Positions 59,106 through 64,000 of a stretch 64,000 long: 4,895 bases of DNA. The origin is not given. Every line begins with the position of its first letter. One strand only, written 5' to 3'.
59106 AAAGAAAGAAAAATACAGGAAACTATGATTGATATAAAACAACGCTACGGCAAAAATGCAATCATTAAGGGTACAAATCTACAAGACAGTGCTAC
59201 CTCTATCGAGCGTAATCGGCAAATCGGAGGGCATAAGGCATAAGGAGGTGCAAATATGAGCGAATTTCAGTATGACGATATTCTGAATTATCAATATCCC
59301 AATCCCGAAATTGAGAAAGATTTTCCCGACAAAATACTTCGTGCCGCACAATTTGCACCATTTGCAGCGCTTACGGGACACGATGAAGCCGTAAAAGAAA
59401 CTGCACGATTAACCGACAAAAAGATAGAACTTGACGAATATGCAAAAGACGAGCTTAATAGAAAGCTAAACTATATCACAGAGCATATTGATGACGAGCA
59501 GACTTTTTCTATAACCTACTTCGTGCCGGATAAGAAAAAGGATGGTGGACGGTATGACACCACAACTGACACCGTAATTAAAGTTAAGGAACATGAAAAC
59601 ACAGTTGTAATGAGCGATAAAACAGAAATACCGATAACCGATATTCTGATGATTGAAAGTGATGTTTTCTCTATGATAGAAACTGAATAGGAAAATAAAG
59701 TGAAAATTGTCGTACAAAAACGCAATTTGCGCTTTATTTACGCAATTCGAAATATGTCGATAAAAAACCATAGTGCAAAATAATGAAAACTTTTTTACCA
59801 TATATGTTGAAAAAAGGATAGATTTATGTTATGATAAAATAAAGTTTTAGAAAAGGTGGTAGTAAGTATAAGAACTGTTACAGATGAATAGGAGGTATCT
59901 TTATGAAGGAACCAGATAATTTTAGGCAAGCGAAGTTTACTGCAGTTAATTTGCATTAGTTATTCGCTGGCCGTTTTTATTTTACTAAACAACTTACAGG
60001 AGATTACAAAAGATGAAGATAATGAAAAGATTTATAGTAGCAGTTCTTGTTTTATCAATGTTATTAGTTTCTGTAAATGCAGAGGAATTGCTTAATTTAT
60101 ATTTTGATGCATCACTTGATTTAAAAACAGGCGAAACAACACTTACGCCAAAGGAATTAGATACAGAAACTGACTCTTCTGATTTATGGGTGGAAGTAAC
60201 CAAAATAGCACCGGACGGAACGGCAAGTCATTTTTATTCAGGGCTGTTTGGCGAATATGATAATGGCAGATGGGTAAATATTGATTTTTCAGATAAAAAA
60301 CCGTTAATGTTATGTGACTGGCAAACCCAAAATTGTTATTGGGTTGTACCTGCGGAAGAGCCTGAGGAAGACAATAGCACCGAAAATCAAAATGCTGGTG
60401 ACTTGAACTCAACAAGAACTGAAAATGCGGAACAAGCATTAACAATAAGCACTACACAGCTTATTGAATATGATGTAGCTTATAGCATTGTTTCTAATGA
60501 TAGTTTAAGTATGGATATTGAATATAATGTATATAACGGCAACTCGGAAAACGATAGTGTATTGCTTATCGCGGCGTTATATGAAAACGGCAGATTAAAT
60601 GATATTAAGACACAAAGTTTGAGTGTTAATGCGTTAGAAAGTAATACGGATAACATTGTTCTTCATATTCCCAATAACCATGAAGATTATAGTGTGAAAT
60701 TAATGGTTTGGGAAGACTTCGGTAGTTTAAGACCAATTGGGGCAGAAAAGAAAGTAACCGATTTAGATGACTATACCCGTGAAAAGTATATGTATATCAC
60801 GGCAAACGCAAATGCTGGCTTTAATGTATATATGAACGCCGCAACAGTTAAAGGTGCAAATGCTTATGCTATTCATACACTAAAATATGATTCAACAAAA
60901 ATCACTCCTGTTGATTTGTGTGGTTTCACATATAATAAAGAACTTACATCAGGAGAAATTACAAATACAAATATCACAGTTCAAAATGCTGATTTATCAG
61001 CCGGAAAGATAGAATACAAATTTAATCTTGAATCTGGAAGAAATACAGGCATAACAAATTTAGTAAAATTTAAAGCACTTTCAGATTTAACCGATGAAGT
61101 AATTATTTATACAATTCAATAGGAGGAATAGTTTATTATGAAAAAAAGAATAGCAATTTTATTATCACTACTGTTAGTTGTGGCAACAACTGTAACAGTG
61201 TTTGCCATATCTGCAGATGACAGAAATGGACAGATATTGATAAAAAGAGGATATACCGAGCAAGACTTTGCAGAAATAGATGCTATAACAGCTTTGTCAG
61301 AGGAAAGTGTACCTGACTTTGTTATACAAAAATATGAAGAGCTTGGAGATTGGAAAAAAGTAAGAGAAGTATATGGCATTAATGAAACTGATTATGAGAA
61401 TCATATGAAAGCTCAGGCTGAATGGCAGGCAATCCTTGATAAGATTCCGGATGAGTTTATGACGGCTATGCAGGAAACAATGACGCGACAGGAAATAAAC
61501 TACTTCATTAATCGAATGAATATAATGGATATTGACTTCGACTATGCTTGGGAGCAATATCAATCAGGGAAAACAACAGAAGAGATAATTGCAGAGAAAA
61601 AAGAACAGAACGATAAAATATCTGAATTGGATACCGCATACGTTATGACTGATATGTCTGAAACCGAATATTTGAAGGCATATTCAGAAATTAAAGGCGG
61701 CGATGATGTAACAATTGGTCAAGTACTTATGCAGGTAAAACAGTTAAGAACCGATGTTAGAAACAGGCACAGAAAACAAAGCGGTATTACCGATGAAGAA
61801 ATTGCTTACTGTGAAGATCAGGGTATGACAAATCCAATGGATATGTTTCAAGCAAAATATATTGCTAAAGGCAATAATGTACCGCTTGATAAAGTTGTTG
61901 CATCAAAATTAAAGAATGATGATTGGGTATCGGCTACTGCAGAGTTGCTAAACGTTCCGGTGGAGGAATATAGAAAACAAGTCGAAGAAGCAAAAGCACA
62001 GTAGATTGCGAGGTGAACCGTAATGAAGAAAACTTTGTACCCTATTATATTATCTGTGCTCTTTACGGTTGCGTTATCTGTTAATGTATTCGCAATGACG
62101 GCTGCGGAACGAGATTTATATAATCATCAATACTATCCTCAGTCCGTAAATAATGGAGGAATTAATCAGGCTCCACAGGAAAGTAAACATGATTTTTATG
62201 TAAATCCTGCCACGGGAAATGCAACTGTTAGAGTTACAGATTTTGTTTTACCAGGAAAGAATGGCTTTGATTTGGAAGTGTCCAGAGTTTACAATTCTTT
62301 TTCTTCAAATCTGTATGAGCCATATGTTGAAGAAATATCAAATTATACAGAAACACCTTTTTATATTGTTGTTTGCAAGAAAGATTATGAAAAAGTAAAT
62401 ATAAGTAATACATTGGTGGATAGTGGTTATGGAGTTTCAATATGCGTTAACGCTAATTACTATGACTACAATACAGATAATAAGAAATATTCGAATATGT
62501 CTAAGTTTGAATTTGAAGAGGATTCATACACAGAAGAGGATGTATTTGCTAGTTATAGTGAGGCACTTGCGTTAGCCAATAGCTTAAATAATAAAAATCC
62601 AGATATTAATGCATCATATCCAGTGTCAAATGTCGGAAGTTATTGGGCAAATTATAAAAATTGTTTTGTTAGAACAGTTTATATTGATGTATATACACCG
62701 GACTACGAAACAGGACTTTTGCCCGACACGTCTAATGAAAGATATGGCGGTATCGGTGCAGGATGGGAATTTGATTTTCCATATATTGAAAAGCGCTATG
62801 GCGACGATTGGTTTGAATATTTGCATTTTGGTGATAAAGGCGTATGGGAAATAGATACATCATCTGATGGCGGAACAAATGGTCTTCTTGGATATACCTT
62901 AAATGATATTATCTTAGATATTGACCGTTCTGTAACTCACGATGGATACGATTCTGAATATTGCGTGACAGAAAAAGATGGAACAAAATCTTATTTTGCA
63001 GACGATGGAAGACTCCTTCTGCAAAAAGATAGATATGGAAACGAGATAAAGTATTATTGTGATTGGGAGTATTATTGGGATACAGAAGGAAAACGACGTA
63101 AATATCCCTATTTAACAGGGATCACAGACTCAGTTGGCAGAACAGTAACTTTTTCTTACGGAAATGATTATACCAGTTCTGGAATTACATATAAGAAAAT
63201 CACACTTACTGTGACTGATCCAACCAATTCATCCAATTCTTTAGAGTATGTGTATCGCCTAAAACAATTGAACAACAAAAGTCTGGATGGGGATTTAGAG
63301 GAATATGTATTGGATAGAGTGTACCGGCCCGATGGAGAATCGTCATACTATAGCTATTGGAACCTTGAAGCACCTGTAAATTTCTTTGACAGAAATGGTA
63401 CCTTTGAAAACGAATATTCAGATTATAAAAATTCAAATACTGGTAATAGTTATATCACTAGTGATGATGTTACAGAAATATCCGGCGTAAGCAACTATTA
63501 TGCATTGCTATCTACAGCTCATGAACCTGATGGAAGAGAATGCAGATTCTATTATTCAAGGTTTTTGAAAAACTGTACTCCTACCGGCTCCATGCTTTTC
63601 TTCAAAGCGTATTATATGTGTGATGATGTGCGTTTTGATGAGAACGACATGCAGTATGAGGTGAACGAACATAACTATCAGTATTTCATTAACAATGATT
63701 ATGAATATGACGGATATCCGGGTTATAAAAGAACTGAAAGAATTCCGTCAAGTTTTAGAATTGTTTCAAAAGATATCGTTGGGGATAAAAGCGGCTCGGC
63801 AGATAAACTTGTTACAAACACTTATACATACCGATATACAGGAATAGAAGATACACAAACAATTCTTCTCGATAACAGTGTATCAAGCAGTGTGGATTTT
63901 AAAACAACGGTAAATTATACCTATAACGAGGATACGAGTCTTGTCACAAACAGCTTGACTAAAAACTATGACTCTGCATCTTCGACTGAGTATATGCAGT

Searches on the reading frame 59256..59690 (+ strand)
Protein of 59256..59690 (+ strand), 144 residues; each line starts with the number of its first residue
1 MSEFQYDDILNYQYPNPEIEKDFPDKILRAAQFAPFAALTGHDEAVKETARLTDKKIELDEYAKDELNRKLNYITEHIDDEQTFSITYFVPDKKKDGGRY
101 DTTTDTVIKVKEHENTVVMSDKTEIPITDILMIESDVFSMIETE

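Call 3: search_protein_families(library=pfam, proteins=[window:59256-59690:+], max_evalue=0.01)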
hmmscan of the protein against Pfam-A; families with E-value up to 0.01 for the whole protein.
window:59256-59690:+ (144 aa): 0 families

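Call 4: search_protein_families(library=ncbifam, proteins=[window:59256-59690:+], max_evalue=0.01)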
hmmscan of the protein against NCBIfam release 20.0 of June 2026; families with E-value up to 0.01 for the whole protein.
window:59256-59690:+ (144 aa): 0 families

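Call 53: find_encoding_contigs(protein=window:59256-59690:+, flank=10000, max_places=10)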
Protein window:59256-59690:+ (144 aa): 9 contigs read that carry it; 8 places shown.
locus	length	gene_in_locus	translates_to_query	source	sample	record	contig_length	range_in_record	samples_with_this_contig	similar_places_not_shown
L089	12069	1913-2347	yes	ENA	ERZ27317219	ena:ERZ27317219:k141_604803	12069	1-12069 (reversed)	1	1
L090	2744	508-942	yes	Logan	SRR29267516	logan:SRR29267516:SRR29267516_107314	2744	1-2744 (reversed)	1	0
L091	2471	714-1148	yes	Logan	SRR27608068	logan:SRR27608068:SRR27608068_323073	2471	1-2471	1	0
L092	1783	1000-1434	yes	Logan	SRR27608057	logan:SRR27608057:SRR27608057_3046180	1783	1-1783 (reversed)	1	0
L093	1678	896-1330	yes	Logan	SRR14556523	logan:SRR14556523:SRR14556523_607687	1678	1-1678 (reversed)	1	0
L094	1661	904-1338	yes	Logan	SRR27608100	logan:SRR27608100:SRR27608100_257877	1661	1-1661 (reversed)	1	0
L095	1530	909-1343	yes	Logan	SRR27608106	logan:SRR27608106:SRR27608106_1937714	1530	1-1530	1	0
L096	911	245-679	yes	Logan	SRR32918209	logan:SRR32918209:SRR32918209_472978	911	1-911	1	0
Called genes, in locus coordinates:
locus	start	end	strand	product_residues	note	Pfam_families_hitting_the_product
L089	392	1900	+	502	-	PF00817:IMS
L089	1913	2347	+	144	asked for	-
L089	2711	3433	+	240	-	-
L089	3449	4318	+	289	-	-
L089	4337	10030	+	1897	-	PF05593:RHS_repeat, PF25023:TEN_YD-shell, PF05593:RHS_repeat (weak), PF26363:Phospholipase-like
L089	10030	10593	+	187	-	-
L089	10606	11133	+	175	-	-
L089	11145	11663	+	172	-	PF07833:Cu_amine_oxidN1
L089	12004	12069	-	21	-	?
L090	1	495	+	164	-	?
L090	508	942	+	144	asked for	-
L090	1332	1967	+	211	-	PF05593:RHS_repeat (weak)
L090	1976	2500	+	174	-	PF07833:Cu_amine_oxidN1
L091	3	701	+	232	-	?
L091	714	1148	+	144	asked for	-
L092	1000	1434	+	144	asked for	-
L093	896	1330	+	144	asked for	-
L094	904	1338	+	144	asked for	-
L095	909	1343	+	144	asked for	-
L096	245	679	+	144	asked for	-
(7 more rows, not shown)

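Call 62: list_cluster_members(proteins=[window:59256-59690:+, window:60013-61122:+, window:61138-62004:+, P0001, P0121])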
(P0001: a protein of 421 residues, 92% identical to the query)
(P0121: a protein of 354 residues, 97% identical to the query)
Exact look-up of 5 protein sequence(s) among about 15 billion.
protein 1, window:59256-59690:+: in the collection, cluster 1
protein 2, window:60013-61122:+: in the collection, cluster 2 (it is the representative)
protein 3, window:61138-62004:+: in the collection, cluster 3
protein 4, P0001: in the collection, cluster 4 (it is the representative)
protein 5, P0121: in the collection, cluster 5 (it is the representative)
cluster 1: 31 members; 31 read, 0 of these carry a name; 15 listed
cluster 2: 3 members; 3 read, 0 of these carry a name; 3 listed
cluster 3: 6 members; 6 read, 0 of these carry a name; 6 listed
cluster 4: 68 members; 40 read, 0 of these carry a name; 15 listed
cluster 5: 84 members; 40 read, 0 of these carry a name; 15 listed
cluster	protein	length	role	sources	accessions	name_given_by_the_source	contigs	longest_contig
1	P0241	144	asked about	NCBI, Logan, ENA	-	-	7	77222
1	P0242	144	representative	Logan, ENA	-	-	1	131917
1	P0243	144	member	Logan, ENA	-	-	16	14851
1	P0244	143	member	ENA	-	-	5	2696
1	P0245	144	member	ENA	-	-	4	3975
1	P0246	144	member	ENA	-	-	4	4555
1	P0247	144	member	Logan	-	-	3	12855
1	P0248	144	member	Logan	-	-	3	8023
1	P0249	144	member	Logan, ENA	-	-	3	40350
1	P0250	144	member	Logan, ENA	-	-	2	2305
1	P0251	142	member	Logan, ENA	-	-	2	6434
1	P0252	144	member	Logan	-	-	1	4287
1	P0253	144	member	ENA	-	-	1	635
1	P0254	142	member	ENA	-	-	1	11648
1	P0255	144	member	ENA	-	-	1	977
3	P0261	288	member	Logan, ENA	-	-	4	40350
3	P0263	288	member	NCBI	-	-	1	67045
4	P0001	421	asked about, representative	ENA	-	-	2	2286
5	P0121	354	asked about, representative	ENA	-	-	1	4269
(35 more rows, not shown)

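Call 65: find_encoding_contigs(protein=P0261, flank=10000, max_places=4)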
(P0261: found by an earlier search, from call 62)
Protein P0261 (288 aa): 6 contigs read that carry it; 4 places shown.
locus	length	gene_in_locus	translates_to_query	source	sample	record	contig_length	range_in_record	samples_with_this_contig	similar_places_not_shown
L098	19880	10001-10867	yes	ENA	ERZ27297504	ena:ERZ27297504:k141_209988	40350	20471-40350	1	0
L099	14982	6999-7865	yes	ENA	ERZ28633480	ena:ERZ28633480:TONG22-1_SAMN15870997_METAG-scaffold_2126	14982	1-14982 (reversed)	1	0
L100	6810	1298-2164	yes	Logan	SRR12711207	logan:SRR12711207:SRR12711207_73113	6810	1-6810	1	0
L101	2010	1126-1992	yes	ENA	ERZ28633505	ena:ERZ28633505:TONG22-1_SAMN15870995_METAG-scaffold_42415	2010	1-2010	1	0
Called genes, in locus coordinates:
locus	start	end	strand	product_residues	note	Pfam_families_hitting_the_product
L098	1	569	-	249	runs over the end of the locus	PF02592:Vut_1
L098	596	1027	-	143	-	-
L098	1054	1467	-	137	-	PF00892:EamA, PF05653:Mg_trans_NIPA (weak)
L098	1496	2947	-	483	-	PF00817:IMS, PF11799:IMS_C (weak)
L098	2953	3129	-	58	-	-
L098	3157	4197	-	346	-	PF02899:Phage_int_SAM_1, PF00589:Phage_integrase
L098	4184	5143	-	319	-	PF00589:Phage_integrase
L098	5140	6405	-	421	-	PF00589:Phage_integrase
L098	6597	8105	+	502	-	PF00817:IMS, PF11799:IMS_C (weak)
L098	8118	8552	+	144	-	-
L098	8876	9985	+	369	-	-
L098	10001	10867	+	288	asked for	-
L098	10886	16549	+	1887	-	PF05593:RHS_repeat, PF25023:TEN_YD-shell, PF01471:PG_binding_1 (weak)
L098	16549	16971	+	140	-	-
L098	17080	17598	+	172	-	PF07833:Cu_amine_oxidN1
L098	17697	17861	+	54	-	-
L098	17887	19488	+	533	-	PF00817:IMS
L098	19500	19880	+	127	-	?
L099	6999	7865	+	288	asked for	-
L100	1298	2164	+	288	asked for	-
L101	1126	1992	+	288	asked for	-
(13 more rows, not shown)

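Call 69: find_encoding_contigs(protein=P0263, flank=10000, max_places=4)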
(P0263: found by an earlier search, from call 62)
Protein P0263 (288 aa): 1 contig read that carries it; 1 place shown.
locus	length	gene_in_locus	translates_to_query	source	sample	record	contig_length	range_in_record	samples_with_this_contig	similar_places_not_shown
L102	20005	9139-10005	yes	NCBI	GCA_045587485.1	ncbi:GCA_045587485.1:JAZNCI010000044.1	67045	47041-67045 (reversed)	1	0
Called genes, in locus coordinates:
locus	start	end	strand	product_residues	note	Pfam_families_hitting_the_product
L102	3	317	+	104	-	?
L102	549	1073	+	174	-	PF00239:Resolvase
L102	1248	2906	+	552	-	PF00395:SLH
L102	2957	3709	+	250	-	-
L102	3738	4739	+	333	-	PF02493:MORN (faint)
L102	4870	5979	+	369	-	PF12224:Amidoligase_2 (weak)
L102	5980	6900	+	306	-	PF13522:GATase_6, PF13537:GATase_7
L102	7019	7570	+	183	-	PF00239:Resolvase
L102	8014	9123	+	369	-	-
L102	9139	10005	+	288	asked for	-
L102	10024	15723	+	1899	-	PF05593:RHS_repeat, PF25023:TEN_YD-shell (weak), PF05593:RHS_repeat (weak), PF25023:TEN_YD-shell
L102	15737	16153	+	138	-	-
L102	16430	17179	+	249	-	PF01797:Y1_Tnp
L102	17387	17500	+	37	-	-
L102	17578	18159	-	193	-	PF01522:Polysacc_deac_1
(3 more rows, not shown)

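Call 73: search_protein_families(library=phrogs, proteins=[window:59256-59690:+], max_evalue=0.01)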
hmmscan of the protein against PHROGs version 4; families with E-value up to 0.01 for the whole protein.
window:59256-59690:+ (144 aa): 0 families

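Call 91: search_protein_families(library=pfam, proteins=[window:59256-59690:+], max_evalue=1)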
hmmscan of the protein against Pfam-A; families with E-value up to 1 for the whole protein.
window:59256-59690:+ (144 aa): 2 families
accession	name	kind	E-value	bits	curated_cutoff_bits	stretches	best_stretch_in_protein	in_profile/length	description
PF08863.15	YolD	-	0.017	15.6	27.5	1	55-133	20-93/94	YolD-like protein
PF05742.17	TANGO2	-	0.11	13.1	22.6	1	66-119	199-251/257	Transport and Golgi organisation 2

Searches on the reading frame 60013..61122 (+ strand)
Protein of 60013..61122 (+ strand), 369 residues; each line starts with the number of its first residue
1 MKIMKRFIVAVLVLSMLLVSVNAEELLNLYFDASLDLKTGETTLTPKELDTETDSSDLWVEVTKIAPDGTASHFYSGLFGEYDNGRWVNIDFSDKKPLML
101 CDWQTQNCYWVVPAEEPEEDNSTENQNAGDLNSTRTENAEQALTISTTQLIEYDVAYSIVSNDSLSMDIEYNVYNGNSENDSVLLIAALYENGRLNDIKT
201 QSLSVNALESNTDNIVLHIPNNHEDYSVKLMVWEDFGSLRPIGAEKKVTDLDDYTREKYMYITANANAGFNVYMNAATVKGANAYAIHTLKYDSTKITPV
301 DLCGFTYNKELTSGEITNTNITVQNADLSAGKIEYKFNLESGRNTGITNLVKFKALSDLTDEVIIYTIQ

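Call 68: find_encoding_contigs(protein=window:60013-61122:+, flank=10000, max_places=4)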
Protein window:60013-61122:+ (369 aa): no gene with exactly this product is on record in the collection.

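Call 73: search_protein_families(library=phrogs, proteins=[window:60013-61122:+], max_evalue=0.01)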
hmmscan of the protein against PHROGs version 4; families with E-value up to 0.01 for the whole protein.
window:60013-61122:+ (369 aa): 1 family
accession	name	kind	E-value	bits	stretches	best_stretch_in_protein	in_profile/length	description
phrog_3608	-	unknown function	0.00092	20.4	0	193-272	30-106/140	-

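Call 91: search_protein_families(library=pfam, proteins=[window:60013-61122:+], max_evalue=1)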
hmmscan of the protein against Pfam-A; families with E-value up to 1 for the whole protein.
window:60013-61122:+ (369 aa): 3 families
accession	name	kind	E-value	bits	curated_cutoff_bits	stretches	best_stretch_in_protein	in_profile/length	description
PF17425.8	Arylsulfotran_N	-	0.029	14.9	24.2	0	296-340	3-47/88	Arylsulfotransferase Ig-like domain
PF17999.7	PulA_N1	-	0.14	13.4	27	1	122-181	18-76/85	Pullulanase N1-terminal domain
PF18145.6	SAVED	-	0.21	11.7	26.2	1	92-164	36-102/190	SMODS-associated and fused to various effectors sensor domain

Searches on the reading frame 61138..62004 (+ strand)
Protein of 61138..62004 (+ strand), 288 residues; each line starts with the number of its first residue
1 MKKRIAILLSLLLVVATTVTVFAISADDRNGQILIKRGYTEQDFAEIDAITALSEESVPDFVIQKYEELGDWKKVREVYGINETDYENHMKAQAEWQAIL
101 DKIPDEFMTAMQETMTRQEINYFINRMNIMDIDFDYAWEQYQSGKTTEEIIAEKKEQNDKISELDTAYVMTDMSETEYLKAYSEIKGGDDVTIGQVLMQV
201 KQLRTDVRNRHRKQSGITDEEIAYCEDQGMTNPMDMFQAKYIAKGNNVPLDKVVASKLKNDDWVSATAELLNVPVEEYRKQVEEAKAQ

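Call 64: find_encoding_contigs(protein=window:61138-62004:+, flank=10000, max_places=4)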
Protein window:61138-62004:+ (288 aa): no gene with exactly this product is on record in the collection.

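Call 73: search_protein_families(library=phrogs, proteins=[window:61138-62004:+], max_evalue=0.01)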
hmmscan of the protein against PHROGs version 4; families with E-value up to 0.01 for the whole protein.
window:61138-62004:+ (288 aa): 1 family
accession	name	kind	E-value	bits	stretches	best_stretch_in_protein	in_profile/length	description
phrog_11571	-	tail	0.007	17.3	1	72-213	63-201/223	tail fiber protein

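Call 91: search_protein_families(library=pfam, proteins=[window:61138-62004:+], max_evalue=1)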
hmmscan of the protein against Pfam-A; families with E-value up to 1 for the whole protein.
window:61138-62004:+ (288 aa): 2 families
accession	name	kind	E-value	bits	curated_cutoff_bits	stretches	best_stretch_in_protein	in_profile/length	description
PF08617.15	CGI-121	-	0.0067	16.9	25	1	18-89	75-139/159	Kinase binding protein CGI-121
PF10545.15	MADF_DNA_bdg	-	0.26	12.1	22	0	72-104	5-37/84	Alcohol dehydrogenase transcription factor Myb/SANT-like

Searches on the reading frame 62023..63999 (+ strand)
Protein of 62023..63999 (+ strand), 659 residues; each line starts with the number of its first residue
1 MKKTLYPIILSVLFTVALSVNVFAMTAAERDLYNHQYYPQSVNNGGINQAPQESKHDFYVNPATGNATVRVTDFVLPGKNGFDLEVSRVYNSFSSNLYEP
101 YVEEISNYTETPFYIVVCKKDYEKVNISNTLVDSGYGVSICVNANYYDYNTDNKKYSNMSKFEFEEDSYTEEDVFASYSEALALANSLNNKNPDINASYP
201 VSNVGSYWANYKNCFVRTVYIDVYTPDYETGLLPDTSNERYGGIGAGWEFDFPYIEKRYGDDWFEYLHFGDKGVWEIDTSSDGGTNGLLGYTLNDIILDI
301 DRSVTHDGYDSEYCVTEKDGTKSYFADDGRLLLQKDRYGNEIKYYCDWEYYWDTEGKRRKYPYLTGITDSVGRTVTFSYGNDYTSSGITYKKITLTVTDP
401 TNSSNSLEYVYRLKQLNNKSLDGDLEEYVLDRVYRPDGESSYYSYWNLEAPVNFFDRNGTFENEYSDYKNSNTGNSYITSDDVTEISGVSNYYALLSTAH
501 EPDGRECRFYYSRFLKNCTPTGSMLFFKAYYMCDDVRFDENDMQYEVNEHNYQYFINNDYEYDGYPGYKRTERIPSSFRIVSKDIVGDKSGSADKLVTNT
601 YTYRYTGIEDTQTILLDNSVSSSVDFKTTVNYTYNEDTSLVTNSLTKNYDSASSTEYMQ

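Call 91: search_protein_families(library=pfam, proteins=[window:62023-63999:+], max_evalue=1)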
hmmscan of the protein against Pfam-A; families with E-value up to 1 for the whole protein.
window:62023-63999:+ (659 aa): 1 family
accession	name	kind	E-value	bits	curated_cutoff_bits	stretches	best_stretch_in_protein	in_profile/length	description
PF20148.4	DUF6531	-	1.7e-06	28.7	24.1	1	60-93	4-35/74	Domain of unknown function (DUF6531)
